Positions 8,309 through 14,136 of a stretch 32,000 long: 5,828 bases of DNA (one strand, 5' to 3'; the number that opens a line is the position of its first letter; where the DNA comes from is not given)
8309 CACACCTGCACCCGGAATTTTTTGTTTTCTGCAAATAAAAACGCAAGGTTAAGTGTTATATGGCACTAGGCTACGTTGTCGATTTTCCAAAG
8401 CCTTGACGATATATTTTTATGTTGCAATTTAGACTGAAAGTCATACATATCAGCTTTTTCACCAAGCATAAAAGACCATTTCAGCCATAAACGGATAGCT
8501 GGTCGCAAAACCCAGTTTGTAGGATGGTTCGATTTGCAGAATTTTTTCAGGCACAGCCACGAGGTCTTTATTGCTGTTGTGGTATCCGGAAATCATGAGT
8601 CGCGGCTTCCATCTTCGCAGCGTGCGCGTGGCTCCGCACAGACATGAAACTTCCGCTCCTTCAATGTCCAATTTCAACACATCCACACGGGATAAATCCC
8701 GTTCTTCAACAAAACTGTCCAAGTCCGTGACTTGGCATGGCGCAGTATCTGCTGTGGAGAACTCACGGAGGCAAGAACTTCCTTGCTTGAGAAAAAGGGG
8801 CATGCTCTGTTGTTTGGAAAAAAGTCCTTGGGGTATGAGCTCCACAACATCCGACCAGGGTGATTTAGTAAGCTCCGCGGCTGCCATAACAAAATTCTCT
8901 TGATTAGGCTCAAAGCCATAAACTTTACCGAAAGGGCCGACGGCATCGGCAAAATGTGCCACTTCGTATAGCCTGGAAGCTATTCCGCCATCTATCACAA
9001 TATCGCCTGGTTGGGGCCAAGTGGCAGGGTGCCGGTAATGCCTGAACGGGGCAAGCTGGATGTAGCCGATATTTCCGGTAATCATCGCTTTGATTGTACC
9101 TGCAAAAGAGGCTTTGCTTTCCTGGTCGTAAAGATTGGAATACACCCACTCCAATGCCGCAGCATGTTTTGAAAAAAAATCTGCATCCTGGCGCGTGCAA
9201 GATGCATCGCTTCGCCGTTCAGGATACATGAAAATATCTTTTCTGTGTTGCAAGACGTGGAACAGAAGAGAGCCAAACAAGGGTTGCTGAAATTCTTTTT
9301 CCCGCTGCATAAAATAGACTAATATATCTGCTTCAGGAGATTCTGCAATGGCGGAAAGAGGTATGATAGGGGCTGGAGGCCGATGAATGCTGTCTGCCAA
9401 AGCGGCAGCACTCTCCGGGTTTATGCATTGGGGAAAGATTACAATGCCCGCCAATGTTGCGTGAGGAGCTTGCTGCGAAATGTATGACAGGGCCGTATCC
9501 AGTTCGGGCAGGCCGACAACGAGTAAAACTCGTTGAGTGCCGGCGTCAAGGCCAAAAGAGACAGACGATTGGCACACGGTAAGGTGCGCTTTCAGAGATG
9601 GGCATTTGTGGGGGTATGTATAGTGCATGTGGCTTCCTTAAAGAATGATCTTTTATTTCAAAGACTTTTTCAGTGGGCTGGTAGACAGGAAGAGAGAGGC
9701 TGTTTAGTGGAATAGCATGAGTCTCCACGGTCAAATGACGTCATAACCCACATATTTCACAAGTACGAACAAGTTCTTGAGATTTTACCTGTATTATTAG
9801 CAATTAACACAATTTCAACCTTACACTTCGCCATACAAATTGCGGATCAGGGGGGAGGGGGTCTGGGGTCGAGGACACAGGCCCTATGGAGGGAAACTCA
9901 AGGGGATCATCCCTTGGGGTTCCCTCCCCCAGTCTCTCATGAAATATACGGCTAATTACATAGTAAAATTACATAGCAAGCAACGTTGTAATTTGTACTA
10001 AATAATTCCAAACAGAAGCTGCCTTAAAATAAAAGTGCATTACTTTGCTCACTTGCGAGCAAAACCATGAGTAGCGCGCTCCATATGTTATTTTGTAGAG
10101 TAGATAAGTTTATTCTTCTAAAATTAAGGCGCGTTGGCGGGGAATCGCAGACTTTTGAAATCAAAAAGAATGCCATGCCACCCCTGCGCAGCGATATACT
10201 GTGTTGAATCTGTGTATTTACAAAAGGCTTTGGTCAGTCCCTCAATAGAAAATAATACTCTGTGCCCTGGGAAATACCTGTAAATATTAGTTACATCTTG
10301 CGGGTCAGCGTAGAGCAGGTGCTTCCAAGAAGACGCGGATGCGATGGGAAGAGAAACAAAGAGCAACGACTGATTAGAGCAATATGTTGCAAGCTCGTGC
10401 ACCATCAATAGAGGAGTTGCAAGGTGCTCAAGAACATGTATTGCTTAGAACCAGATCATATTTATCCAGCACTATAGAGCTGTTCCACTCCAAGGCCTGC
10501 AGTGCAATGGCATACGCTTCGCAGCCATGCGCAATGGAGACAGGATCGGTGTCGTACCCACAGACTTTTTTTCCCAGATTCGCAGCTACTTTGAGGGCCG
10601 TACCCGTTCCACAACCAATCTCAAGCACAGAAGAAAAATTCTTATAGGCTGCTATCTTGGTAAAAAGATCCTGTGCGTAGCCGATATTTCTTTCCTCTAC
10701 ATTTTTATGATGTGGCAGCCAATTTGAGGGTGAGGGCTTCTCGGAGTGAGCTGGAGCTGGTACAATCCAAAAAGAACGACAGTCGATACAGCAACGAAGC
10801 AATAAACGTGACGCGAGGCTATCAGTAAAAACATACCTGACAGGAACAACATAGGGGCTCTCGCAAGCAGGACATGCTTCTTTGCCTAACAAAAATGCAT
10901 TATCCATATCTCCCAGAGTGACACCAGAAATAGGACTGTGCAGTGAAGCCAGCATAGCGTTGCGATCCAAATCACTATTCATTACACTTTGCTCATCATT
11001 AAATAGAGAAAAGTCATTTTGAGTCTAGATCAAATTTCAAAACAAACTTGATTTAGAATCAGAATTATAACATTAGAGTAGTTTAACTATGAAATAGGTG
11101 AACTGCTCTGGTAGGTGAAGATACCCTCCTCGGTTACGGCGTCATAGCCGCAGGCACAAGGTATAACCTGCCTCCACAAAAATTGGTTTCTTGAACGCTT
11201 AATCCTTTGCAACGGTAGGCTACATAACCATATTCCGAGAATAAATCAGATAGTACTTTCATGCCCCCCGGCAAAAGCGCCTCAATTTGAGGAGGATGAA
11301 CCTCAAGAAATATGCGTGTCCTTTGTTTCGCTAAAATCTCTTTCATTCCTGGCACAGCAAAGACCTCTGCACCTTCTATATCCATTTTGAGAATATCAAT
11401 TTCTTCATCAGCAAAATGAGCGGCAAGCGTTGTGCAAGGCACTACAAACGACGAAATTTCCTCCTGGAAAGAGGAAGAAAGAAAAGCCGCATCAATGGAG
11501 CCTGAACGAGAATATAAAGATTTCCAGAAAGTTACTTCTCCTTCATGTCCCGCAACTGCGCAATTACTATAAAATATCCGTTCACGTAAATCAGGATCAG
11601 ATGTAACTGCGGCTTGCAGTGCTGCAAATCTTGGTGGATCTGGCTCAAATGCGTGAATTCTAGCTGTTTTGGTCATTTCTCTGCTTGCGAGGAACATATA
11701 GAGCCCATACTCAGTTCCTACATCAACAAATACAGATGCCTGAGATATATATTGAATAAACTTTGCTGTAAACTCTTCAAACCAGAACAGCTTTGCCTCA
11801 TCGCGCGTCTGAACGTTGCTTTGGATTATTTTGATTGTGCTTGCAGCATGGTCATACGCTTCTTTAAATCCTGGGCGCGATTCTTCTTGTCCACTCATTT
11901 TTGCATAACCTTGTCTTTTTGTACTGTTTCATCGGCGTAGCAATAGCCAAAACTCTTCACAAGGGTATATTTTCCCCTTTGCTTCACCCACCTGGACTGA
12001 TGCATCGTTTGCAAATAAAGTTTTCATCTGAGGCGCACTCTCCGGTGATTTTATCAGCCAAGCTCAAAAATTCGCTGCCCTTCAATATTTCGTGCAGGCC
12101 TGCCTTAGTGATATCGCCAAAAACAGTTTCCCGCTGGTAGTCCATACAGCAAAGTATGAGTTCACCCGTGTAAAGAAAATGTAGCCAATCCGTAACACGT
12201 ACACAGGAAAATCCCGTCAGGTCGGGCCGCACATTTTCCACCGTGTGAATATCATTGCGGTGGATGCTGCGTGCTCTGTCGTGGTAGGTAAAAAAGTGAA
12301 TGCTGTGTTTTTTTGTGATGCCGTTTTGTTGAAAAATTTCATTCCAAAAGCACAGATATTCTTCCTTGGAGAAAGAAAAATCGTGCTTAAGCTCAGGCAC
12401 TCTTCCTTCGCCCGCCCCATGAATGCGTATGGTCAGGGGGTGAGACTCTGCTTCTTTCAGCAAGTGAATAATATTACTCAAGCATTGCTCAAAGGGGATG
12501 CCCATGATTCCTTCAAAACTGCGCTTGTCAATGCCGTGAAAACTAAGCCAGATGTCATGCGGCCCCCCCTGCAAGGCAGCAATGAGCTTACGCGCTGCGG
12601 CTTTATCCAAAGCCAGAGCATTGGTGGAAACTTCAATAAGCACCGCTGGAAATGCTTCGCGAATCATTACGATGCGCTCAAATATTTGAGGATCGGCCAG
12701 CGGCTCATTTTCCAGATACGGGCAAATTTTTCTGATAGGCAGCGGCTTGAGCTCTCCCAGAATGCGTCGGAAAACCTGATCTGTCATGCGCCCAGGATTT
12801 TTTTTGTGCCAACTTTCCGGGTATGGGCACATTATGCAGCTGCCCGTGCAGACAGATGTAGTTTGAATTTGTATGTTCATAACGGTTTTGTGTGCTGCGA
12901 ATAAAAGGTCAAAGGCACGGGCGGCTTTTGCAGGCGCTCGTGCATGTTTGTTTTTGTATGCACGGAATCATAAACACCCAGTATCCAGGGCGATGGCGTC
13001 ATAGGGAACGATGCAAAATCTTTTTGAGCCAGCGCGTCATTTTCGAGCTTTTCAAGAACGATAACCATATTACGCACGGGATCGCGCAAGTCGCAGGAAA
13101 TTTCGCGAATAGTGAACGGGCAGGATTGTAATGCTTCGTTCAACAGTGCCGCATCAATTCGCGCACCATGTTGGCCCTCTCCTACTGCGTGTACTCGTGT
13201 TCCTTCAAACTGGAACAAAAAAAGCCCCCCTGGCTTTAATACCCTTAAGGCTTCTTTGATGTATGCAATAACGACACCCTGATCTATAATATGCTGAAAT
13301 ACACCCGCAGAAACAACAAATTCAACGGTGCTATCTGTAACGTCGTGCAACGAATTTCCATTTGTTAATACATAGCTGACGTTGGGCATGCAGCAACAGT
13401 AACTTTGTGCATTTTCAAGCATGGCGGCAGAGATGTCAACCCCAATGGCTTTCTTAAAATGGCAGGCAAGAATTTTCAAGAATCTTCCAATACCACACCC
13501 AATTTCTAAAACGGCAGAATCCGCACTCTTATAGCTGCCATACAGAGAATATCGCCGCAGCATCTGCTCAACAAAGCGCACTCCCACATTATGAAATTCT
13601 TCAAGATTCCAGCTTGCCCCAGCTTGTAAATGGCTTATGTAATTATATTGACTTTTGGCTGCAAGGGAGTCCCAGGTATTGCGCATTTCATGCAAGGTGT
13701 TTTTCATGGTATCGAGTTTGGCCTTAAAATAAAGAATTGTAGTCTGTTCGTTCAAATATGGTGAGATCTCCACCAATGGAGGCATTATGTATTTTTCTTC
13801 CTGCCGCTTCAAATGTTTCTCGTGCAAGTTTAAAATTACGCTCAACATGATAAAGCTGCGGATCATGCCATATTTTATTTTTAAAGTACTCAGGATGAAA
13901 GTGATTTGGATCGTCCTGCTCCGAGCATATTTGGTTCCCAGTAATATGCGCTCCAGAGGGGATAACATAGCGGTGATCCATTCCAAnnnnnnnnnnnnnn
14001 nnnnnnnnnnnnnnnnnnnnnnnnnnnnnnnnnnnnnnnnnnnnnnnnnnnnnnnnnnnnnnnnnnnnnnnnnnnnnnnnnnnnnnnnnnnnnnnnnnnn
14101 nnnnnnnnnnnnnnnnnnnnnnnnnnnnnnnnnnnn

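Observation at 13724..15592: GT2 glycosyltransferase fused to a DUF115/Maf-like (GNGPSL) domain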

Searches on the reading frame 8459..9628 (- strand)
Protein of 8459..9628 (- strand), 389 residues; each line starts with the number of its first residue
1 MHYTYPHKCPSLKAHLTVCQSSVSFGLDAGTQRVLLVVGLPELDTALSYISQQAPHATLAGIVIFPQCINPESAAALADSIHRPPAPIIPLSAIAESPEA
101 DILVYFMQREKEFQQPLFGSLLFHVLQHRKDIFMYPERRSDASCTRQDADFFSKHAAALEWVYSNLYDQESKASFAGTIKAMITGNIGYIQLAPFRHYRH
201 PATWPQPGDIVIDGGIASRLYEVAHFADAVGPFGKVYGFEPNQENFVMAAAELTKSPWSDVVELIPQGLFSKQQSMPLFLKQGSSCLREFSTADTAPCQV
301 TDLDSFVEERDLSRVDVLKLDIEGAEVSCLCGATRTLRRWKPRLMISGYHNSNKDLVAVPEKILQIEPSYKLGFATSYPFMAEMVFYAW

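Call 5: search_protein_families(library=pfam, proteins=[window:8459-9628:-], max_evalue=0.001)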
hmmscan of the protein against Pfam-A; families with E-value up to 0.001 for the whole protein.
window:8459-9628:- (389 aa): 1 family
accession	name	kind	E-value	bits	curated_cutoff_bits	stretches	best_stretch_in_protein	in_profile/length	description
PF05050.19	Methyltransf_21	-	4.5e-15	56.6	22.7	1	222-350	11-149/173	Methyltransferase FkbM domain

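Call 84: search_protein_families(library=ncbifam, proteins=[window:8459-9628:-], max_evalue=0.001)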
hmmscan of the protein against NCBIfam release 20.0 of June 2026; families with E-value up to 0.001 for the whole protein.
window:8459-9628:- (389 aa): 1 family
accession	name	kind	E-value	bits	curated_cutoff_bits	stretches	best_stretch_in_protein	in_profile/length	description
TIGR01444.1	fkbM_fam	subfamily_domain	2.8e-14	53.8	37.7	1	224-346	14-140/143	FkbM family methyltransferase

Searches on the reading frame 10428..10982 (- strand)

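Call 5: search_protein_families(library=pfam, proteins=[window:10428-10982:-], max_evalue=0.001)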
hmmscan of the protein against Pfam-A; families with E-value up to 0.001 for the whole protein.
window:10428-10982:- (184 aa): 5 families
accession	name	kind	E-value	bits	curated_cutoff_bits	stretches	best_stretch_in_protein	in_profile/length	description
PF13489.12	Methyltransf_23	-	3.7e-07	30.4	27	1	100-153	6-60/164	Methyltransferase domain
PF08242.18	Methyltransf_12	-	4.8e-06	27.6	30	1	120-181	1-72/98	Methyltransferase domain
PF13649.12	Methyltransf_25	-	4.3e-05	24.6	27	1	119-161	1-50/97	Methyltransferase domain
PF08241.18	Methyltransf_11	-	0.00085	20.4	21.2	0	120-153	1-34/95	Methyltransferase domain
PF13847.12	Methyltransf_31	-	0.00094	19.3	27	0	118-152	6-43/145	Methyltransferase domain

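Call 84: search_protein_families(library=ncbifam, proteins=[window:10428-10982:-], max_evalue=0.001)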
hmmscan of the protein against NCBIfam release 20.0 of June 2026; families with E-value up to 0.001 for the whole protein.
window:10428-10982:- (184 aa): 3 families
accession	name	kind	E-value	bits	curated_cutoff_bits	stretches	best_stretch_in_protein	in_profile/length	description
NF043040.1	corrin_prot_MT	hypoth_equivalog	2.4e-06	27.1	180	1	114-148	39-74/216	corrinoid protein-associated methyltransferase CpaM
NF045667.1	MTase_DVU1556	equivalog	0.00029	20.3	155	1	109-163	16-73/213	DVU_1556 family methyltransferase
NF001786.0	PRK00517.2-4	equivalog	0.00033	19.9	327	1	114-182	142-214/277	50S ribosomal protein L11 methyltransferase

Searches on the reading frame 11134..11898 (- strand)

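Call 5: search_protein_families(library=pfam, proteins=[window:11134-11898:-], max_evalue=0.001)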
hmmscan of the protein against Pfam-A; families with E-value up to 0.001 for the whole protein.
window:11134-11898:- (254 aa): 1 family
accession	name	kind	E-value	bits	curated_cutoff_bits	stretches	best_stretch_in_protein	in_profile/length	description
PF05050.19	Methyltransf_21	-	7.7e-18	65.6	22.7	1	59-209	1-156/173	Methyltransferase FkbM domain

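Call 84: search_protein_families(library=ncbifam, proteins=[window:11134-11898:-], max_evalue=0.001)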
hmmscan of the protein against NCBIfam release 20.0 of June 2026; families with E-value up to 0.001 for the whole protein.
window:11134-11898:- (254 aa): 1 family
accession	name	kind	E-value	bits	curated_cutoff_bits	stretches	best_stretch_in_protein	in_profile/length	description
TIGR01444.1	fkbM_fam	subfamily_domain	4e-20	72.7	37.7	1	56-201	1-143/143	FkbM family methyltransferase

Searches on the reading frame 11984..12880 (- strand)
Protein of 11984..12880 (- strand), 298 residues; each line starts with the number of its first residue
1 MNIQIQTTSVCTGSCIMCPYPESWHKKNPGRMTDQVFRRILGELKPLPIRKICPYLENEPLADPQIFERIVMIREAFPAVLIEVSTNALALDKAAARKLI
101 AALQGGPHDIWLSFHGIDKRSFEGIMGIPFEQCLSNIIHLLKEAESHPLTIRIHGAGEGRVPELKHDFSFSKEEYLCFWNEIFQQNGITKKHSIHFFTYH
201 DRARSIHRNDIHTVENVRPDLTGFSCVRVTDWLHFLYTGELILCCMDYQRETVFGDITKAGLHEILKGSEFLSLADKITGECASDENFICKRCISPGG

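Call 3: search_protein_families(library=pfam, proteins=[window:11984-12880:-], max_evalue=0.1)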
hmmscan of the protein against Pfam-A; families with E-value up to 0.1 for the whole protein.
window:11984-12880:- (298 aa): 2 families
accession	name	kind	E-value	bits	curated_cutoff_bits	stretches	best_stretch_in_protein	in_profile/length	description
PF04055.27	Radical_SAM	-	1e-07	32.7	29.5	1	5-153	1-148/166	Radical SAM superfamily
PF13186.11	SPASM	-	1e-07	32.5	21.5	1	226-293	1-66/67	Iron-sulfur cluster-binding domain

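Call 7: search_protein_families(library=ncbifam, proteins=[window:11984-12880:-], max_evalue=0.001)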
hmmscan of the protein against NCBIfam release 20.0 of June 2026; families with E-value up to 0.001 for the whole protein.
window:11984-12880:- (298 aa): 5 families
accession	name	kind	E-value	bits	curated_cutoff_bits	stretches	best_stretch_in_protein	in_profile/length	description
TIGR04317.1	W_rSAM_matur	equivalog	1.4e-10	40.9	380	1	3-143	6-139/349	tungsten cofactor oxidoreductase radical SAM maturase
NF038332.1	rSAM_rare_HxsC4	exception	4.8e-07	29.3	500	1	3-172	16-182/335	radical SAM protein HxsC4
TIGR04311.1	rSAM_Geo_metal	subfamily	1.1e-06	28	400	1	3-146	5-144/423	radical SAM/SPASM family putative metalloenzyme maturase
TIGR04321.1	spiroSPASM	subfamily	7e-06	25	250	0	3-142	233-378/510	spiro-SPASM protein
NF001199.0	PRK00164.2-1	equivalog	8e-05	21.9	231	1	2-147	13-148/308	GTP 3',8-cyclase MoaA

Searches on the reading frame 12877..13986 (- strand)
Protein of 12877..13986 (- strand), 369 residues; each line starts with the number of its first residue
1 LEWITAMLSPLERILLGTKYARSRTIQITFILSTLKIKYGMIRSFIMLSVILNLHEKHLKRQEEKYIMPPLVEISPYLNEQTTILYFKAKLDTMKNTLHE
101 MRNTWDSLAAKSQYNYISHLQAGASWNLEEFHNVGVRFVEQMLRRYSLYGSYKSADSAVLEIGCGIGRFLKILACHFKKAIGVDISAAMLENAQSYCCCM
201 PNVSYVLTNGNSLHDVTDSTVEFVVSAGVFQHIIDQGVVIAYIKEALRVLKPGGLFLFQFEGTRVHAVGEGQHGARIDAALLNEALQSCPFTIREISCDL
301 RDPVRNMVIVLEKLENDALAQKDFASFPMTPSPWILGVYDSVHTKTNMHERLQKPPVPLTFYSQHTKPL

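Call 3: search_protein_families(library=pfam, proteins=[window:12877-13986:-], max_evalue=0.1)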
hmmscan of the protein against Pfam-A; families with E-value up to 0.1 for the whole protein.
window:12877-13986:- (369 aa): 14 families
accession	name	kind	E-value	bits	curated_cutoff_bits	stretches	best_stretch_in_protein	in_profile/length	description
PF08241.18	Methyltransf_11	-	1.7e-17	64.3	21.2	1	160-258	1-95/95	Methyltransferase domain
PF13649.12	Methyltransf_25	-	4.5e-17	63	27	1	159-254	1-97/97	Methyltransferase domain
PF13489.12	Methyltransf_23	-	6.9e-13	49.1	27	1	143-261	10-119/164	Methyltransferase domain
PF08242.18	Methyltransf_12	-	2.2e-11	44.8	30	1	160-256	1-98/98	Methyltransferase domain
PF13847.12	Methyltransf_31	-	8e-11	42.3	27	1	155-259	3-110/145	Methyltransferase domain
PF02353.26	CMAS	-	4e-06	26.8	27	1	157-260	64-166/273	Mycolic acid cyclopropane synthetase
PF01209.24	Ubie_methyltran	-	4.8e-06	26.5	20.1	1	157-257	49-150/233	ubiE/COQ5 methyltransferase family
PF05401.17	NodS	-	3.9e-05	24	24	1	120-287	13-173/201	Nodulation protein S (NodS)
PF05891.18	Methyltransf_PK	-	0.00022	21.3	27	1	132-259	31-160/218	AdoMet dependent proline di-methyltransferase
PF05958.17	tRNA_U5-meth_tr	-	0.0035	16.9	23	0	153-197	199-243/357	tRNA (Uracil-5-)-methyltransferase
PF05175.20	MTS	-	0.0068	16.5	23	1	156-256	32-136/170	Methyltransferase small domain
PF02390.23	Methyltransf_4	-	0.024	14.6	24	1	158-197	4-45/173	Putative methyltransferase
PF03291.22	mRNA_G-N7_MeTrfase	-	0.085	12.4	26.6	0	142-195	48-102/315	mRNA (guanine-N(7))-methyltransferase domain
PF07021.18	MetW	-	0.093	12.8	21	0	155-249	13-101/193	Methionine biosynthesis protein MetW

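Call 7: search_protein_families(library=ncbifam, proteins=[window:12877-13986:-], max_evalue=0.001)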
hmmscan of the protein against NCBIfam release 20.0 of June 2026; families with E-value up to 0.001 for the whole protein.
window:12877-13986:- (369 aa): 21 families
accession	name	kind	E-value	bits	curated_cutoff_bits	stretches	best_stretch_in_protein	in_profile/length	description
TIGR02072.1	BioC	equivalog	5.3e-13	49.3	184.95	1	153-258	32-132/244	malonyl-ACP O-methyltransferase BioC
NF041537.1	ArsM_AhpD_UU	exception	1.8e-12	46.7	510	1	157-258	78-180/345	arsenite methyltransferase/AhpD domain selenoprotein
NF041536.1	ArsM_DUF2284_UU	exception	1.4e-11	43.4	575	1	157-258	78-180/459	arsenite methyltransferase/DUF2284 domain selenoprotein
NF047649.1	MTase_UXPK_star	exception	3.1e-11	42.8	460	1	156-257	78-180/283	methyltransferase/UXPK-star double selenoprotein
NF043040.1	corrin_prot_MT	hypoth_equivalog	2e-10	40.5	180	1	151-257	37-146/216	corrinoid protein-associated methyltransferase CpaM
NF008686.0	PRK11705.1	equivalog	4.9e-09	35.7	400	1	157-264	169-271/383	cyclopropane fatty acyl phospholipid synthase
NF045667.1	MTase_DVU1556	equivalog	1.1e-08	34.9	155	1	140-257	12-118/213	DVU_1556 family methyltransferase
TIGR01983.1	UbiG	equivalog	1.1e-08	34.7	102.95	1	122-258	16-151/228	bifunctional 2-polyprenyl-6-hydroxyphenol methylase/3-demethylubiquinol 3-O-methyltransferase UbiG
NF041650.1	nod_mtase_NodS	equivalog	7.4e-08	32.3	300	1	121-261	9-142/190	nodulation methyltransferase NodS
TIGR01934.1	MenG_MenH_UbiE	subfamily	5e-07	29.2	158.35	1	151-257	35-140/223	ubiquinone/menaquinone biosynthesis methyltransferase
TIGR04345.1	ovoA_Cterm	equivalog_domain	2.1e-06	27.4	170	1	139-195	26-81/242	putative 4-mercaptohistidine N1-methyltransferase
NF040539.1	AST_met_ArsM_2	exception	2.2e-06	27.7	240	1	155-258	56-163/262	putative arsinothricin biosynthesis methyltransferase ArsM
NF001244.0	PRK00216.1-5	equivalog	6e-06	25.7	216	1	151-256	44-151/236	bifunctional demethylmenaquinone methyltransferase/2-methoxy-6-polyprenyl-1,4-benzoquinol methylase UbiE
NF008823.0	PRK11873.1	subfamily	1e-05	25.2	263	1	159-256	81-179/272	arsenite methyltransferase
NF045882.1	PLipidMtase_Leg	equivalog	3.1e-05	23.8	390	1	153-258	40-143/207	phospholipid N-methyltransferase PmtA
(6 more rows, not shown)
